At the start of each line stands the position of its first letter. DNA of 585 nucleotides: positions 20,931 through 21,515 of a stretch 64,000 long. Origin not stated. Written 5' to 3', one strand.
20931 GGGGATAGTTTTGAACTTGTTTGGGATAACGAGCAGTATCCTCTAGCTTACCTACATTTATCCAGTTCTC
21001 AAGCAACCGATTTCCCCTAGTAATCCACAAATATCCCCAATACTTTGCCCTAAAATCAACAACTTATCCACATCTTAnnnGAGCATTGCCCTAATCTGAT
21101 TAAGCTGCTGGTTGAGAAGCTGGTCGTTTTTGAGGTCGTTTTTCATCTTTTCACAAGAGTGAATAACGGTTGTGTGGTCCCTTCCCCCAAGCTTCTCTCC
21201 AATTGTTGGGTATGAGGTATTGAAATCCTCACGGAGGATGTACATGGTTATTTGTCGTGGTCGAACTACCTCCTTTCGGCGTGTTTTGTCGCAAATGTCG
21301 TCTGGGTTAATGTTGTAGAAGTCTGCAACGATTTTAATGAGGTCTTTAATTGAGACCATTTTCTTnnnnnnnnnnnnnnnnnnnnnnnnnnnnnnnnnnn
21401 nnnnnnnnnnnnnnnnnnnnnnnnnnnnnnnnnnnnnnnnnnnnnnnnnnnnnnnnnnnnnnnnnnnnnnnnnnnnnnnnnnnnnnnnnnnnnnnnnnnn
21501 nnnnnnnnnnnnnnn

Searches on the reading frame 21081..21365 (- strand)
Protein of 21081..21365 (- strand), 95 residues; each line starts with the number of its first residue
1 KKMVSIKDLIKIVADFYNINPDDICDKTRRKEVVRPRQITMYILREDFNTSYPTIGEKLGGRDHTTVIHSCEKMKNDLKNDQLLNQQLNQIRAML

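Call 51: search_solved_structures(query=window:21081-21365:-, max_evalue=0.00001, show_alignments=3)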
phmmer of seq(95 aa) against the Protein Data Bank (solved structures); distinct sequences matched with E-value up to 0.00001: 6.
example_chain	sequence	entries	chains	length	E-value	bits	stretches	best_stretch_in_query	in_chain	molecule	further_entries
8btg_A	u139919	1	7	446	4.6e-20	74.6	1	2-94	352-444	Chromosomal replication initiator protein DnaA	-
1j1v_A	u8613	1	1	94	1.6e-17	66.5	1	5-78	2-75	Chromosomal replication initiator protein dnaA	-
1l8q_A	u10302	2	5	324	1.8e-08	37.5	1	6-84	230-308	Chromosomal replication initiator protein dnaA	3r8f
2hcb_A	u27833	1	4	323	1.8e-08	37.5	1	6-84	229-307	Chromosomal replication initiator protein dnaA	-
3pvp_A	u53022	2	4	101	4.5e-08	36.3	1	3-80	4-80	Chromosomal replication initiator protein dnaA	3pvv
2z4r_A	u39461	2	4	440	2.5e-06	30.7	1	2-84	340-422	Chromosomal replication initiator protein dnaA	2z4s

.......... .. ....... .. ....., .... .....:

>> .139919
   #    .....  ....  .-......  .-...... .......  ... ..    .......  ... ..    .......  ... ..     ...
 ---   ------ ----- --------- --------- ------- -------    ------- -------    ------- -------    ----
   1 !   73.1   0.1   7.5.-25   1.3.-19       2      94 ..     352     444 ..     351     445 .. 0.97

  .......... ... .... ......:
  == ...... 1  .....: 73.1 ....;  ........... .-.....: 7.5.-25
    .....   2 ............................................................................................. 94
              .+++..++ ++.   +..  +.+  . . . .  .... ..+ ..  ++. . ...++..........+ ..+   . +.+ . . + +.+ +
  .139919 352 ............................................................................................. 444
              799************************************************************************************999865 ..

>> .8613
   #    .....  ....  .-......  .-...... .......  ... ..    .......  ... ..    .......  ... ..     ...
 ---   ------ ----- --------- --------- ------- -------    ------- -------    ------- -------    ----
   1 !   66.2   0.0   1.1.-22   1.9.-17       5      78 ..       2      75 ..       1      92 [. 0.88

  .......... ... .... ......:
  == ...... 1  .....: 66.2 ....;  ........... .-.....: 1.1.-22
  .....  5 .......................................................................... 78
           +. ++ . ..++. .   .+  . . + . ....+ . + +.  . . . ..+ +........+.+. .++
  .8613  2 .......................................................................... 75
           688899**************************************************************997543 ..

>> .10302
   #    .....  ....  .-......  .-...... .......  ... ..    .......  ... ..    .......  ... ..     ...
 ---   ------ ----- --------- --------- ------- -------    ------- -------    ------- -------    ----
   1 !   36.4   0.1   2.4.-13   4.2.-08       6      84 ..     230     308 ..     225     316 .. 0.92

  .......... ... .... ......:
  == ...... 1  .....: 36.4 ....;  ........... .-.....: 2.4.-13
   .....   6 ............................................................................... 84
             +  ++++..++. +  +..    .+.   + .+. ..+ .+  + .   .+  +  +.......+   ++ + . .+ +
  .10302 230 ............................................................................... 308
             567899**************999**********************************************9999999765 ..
